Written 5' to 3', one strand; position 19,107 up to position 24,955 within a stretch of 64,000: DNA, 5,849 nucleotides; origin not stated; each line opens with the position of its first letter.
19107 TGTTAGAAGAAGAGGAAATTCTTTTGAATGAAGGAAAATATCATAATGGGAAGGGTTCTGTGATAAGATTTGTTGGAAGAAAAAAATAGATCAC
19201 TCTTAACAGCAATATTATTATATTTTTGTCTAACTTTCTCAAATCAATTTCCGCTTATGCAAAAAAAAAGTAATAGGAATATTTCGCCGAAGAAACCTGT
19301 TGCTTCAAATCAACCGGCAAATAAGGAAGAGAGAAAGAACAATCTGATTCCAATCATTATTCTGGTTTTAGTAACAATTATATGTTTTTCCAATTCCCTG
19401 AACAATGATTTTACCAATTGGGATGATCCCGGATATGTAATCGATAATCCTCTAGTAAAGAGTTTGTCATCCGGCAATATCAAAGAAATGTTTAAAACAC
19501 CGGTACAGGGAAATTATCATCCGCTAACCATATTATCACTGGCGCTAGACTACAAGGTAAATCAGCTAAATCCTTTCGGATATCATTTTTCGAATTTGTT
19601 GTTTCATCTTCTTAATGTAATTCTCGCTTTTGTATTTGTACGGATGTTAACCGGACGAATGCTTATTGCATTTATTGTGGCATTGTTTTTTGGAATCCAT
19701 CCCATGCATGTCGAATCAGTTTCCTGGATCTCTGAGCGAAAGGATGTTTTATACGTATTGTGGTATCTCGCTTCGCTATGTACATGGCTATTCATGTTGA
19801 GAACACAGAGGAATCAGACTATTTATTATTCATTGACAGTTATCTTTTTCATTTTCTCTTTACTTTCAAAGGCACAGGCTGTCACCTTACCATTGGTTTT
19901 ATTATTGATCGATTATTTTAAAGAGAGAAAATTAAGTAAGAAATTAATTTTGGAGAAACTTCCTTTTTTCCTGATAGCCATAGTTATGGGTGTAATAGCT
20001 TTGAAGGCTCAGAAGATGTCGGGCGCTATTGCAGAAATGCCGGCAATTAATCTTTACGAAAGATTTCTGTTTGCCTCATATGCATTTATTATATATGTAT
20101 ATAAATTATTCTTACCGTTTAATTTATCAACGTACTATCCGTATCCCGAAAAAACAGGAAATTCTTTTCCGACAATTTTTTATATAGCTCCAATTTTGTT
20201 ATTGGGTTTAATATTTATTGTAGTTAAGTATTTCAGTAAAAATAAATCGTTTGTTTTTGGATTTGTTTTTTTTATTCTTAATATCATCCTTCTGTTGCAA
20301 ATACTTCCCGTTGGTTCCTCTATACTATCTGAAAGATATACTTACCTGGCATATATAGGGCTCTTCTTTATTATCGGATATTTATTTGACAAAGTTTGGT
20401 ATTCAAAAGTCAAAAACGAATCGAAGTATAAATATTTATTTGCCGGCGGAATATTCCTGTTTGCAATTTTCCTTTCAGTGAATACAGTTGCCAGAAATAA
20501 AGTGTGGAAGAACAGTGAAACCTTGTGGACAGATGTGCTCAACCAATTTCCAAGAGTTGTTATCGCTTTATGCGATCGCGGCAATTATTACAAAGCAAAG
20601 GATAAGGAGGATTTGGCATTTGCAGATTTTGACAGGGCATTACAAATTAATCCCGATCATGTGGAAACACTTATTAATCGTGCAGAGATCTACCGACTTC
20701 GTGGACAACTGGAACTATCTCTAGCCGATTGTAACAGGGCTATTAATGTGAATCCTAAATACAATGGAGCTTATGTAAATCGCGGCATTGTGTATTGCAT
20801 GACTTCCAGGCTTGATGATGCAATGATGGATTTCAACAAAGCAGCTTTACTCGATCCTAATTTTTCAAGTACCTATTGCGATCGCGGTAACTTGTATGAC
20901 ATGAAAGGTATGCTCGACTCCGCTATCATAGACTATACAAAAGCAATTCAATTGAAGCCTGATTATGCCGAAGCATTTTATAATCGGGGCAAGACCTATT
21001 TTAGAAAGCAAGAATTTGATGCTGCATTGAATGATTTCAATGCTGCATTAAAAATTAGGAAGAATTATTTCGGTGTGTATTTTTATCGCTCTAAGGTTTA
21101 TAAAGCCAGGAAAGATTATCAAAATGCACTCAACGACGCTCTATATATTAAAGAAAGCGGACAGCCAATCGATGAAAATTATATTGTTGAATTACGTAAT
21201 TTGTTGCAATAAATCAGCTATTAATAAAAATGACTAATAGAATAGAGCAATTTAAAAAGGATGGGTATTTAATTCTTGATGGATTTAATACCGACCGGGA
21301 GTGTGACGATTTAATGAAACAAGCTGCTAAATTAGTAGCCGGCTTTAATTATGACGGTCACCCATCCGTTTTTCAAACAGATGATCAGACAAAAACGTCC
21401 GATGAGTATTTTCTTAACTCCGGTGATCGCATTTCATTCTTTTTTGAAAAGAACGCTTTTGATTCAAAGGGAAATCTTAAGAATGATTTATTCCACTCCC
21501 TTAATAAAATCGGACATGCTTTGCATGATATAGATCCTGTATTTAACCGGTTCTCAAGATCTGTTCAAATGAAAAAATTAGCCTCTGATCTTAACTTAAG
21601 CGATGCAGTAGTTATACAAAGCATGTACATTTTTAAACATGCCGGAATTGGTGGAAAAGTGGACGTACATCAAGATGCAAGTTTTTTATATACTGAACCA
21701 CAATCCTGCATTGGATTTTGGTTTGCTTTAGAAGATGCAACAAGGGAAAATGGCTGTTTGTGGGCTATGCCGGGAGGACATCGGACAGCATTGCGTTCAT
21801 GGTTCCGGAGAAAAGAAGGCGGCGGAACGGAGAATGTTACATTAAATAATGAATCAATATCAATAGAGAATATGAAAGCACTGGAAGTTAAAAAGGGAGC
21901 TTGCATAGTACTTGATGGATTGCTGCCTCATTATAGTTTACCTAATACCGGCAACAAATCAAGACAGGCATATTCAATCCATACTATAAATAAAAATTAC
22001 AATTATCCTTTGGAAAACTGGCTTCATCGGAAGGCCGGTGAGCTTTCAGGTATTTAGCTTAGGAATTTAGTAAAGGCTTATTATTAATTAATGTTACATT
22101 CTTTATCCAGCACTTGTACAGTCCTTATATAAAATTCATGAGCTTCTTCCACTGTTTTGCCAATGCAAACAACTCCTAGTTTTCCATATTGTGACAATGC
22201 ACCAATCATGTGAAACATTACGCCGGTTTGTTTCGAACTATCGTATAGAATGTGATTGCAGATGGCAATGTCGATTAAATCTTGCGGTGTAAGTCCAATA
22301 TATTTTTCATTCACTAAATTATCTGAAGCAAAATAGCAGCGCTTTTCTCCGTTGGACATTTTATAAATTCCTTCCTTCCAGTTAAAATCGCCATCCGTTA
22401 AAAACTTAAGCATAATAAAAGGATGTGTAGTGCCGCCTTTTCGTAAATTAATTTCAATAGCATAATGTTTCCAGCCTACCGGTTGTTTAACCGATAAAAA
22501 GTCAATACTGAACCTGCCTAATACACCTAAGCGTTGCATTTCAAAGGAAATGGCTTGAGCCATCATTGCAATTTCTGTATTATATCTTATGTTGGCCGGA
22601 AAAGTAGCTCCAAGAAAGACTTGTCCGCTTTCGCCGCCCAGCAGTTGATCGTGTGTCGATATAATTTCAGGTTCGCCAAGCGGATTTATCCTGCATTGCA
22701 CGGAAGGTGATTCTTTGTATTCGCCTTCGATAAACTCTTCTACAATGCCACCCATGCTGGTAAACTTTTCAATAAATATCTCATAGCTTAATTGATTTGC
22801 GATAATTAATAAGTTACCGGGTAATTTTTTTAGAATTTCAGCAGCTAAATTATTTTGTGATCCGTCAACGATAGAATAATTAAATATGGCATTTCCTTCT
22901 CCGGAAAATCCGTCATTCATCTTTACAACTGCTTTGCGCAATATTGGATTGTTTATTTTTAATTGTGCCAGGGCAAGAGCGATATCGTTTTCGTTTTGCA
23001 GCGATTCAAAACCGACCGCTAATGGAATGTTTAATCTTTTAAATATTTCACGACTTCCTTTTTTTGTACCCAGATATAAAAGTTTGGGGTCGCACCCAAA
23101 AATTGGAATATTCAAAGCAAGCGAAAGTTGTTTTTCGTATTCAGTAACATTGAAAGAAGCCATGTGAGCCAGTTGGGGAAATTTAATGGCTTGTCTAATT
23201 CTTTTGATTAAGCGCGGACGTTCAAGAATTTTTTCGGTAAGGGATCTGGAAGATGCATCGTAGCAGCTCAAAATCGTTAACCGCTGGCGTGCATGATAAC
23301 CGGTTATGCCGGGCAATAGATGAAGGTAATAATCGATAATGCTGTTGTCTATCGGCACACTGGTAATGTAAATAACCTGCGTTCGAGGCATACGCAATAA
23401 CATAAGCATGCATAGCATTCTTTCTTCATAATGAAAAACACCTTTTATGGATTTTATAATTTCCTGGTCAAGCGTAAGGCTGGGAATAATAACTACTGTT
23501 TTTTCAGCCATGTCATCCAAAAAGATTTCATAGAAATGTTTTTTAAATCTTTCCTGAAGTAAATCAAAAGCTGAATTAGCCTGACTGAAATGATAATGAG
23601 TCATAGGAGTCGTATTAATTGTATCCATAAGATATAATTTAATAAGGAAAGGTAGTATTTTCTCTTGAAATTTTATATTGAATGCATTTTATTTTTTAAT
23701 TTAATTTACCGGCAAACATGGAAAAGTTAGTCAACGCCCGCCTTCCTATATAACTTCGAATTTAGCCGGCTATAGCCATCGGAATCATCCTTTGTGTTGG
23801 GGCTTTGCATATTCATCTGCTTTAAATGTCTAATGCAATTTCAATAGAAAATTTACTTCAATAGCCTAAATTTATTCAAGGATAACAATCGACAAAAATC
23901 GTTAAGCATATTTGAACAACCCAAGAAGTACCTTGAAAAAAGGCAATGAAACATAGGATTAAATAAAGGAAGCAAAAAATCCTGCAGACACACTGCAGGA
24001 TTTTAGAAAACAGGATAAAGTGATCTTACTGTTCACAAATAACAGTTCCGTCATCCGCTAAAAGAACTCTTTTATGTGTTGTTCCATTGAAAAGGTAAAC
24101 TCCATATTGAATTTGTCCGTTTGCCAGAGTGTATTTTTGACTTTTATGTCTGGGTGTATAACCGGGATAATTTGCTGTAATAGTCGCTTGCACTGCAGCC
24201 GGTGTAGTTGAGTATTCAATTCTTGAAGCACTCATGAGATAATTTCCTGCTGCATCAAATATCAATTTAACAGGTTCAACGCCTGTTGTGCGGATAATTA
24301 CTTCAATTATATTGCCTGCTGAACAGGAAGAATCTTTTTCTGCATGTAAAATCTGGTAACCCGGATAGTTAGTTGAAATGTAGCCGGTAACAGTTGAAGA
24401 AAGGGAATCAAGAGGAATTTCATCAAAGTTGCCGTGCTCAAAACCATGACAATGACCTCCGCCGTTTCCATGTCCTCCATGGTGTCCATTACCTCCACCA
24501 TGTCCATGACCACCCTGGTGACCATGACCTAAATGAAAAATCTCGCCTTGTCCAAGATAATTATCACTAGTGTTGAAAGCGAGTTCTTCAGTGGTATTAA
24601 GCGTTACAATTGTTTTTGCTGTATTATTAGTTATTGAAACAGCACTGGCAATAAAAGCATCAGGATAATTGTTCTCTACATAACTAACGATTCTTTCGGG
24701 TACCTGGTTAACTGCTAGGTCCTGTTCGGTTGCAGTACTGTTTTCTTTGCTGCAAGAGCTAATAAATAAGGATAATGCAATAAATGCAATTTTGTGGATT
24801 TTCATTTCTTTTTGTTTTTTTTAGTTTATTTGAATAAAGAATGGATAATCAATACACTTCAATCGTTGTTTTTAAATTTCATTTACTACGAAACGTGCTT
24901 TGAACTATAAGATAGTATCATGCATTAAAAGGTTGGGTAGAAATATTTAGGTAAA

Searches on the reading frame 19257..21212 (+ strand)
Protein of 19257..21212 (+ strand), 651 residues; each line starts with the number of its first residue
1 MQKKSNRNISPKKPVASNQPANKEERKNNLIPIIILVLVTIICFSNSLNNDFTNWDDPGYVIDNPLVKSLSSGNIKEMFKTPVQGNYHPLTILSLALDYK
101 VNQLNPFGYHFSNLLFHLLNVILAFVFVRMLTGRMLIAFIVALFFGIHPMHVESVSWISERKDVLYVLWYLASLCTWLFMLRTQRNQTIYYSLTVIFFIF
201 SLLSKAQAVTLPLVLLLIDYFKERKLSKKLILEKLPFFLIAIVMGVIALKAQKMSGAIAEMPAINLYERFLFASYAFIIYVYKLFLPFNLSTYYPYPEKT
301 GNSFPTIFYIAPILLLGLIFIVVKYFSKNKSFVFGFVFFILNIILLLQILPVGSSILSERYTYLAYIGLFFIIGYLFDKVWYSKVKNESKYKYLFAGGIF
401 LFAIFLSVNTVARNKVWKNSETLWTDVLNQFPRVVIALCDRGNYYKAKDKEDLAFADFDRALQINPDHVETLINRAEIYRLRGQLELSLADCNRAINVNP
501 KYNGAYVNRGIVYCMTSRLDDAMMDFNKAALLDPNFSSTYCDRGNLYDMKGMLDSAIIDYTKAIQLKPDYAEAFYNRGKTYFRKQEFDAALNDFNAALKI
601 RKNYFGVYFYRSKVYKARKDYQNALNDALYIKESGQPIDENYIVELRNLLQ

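Call 12: search_protein_families(library=pfam, proteins=[window:19257-21212:+], max_evalue=0.01)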
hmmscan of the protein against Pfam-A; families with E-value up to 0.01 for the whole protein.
window:19257-21212:+ (651 aa): 13 families
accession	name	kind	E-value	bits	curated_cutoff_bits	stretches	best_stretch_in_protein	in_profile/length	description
PF00515.34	TPR_1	-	5.7e-36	121.3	27.8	5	571-604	1-34/34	Tetratricopeptide repeat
PF07719.23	TPR_2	-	2.7e-28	96.2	27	3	571-603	1-33/34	Tetratricopeptide repeat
PF13414.12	TPR_11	-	4.9e-25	87.4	26.8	3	550-584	7-41/42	TPR repeat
PF13431.12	TPR_17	-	1.6e-22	78.3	24.4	3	458-487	2-31/34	Tetratricopeptide repeat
PF13181.12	TPR_8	-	1.2e-18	66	25.7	2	571-603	1-33/34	Tetratricopeptide repeat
PF13424.12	TPR_12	-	9.1e-13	48.7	30.1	2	544-602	10-76/77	Tetratricopeptide repeat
PF13371.12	TPR_9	-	7.3e-11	42.4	35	1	445-500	5-60/73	Tetratricopeptide repeat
PF13432.12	TPR_16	-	2.1e-09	38.1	32.7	1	551-600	11-60/65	Tetratricopeptide repeat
PF14559.12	TPR_19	-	1.2e-06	29.1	25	0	551-592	5-46/68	Tetratricopeptide repeat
PF13428.12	TPR_14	-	1.1e-05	26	23.5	0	441-478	7-44/44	Tetratricopeptide repeat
PF25575.1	TPR_BSK1_C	-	0.00016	22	42.2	0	577-631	48-103/118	Serine/threonine-protein kinase BSK1-like, TPR repeats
PF25064.1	ARM_TT21_5th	-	0.00051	20.8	27.8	0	448-529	14-98/117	TT21 fifth ARM repeats domain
PF25062.1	ARM_TT21_N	-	0.0017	18.6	40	0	450-521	150-220/222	Tetratricopeptide repeat protein 21 N-terminal ARM repeat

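Call 42: find_encoding_contigs(protein=window:19257-21212:+, flank=10000, max_places=10)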
Protein window:19257-21212:+ (651 aa): no gene with exactly this product is on record in the collection.
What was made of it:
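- On Site-specific integrative element (prophage / ICE / IME / genomic island) in the 3' end of a protein gene: One look-up failed (call 42).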

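Call 83: search_protein_families(library=ncbifam, proteins=[window:19257-21212:+], max_evalue=0.01)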
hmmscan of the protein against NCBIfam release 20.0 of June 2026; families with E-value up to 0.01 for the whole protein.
window:19257-21212:+ (651 aa): 18 families
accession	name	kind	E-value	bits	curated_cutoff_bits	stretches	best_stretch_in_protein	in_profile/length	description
TIGR00990.1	3a0801s09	subfamily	3.5e-19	68.9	757.25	2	480-626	342-488/615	mitochondrial import receptor subunit TOM70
NF008391.2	PRK11189.1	equivalog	1.1e-18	67.8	250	2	532-613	60-141/297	lipoprotein NlpI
TIGR02917.1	PEP_TPR_lipo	equivalog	3.6e-15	54.9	312.2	1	440-625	130-315/899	XrtA/PEP-CTERM system TPR-repeat protein PrsT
NF040959.1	MamA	equivalog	6.1e-15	55.2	200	2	547-626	81-160/204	magnetosome protein MamA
TIGR02521.1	type_IV_pilW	equivalog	1.2e-11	44.7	154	2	444-539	40-134/234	type IV pilus biogenesis/stability protein PilW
NF033758.1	gliding_GltE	equivalog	1.3e-09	37.6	225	1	446-567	233-355/411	adventurous gliding motility TPR repeat lipoprotein GltE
NF033762.1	social_mot_Tgl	equivalog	2.1e-09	37.1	225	1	483-604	45-169/252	social motility TPR repeat lipoprotein Tgl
NF047558.1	TPR_END_plus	domain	3.9e-08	33.1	32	0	473-502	3-32/56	TPR end-of-group domain-containing protein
NF033920.0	C39_PA2778_fam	equivalog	4e-08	33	150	1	407-499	162-254/255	PA2778 family cysteine peptidase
NF007302.0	PRK09782.1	equivalog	1.1e-06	27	1223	1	481-544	591-653/990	phage receptor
TIGR02552.1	LcrH_SycD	equivalog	1.4e-06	28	104.8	1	517-603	32-118/136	SycD/LcrH family type III secretion system chaperone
NF047371.1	FlcA_CTERM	equivalog_domain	3e-06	26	300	1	520-603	416-505/646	periplasmic flagellar collar protein FlcA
NF053607.1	CHU_0125_OmpA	equivalog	9e-06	24.5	620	0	449-531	33-115/639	CHU_0125 family OmpA-like outer membrane integrity protein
NF047507.1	TPR_BatC_Lepto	exception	5.6e-05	22.7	175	0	542-603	70-128/214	TPR repeat-containing protein BatC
NF002725.1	PRK02603.1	equivalog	0.00012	22.1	143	0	457-517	57-120/173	photosystem I assembly protein Ycf3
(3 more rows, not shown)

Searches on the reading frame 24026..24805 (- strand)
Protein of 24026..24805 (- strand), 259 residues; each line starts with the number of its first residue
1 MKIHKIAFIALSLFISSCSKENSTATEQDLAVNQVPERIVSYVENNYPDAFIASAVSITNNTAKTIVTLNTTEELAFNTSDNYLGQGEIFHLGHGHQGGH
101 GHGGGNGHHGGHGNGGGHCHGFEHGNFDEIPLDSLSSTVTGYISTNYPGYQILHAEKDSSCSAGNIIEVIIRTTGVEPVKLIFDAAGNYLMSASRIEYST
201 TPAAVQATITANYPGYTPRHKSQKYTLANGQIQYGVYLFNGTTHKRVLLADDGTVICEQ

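Call 52: search_protein_families(library=pfam, proteins=[window:24026-24805:-], max_evalue=0.001)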
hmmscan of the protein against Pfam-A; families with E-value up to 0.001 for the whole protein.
window:24026-24805:- (259 aa): 1 family
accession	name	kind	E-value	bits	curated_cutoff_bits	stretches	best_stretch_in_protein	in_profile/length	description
PF11396.14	PepSY_like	-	5.8e-11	43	28.3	1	27-79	28-77/83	Putative beta-lactamase-inhibitor-like, PepSY-like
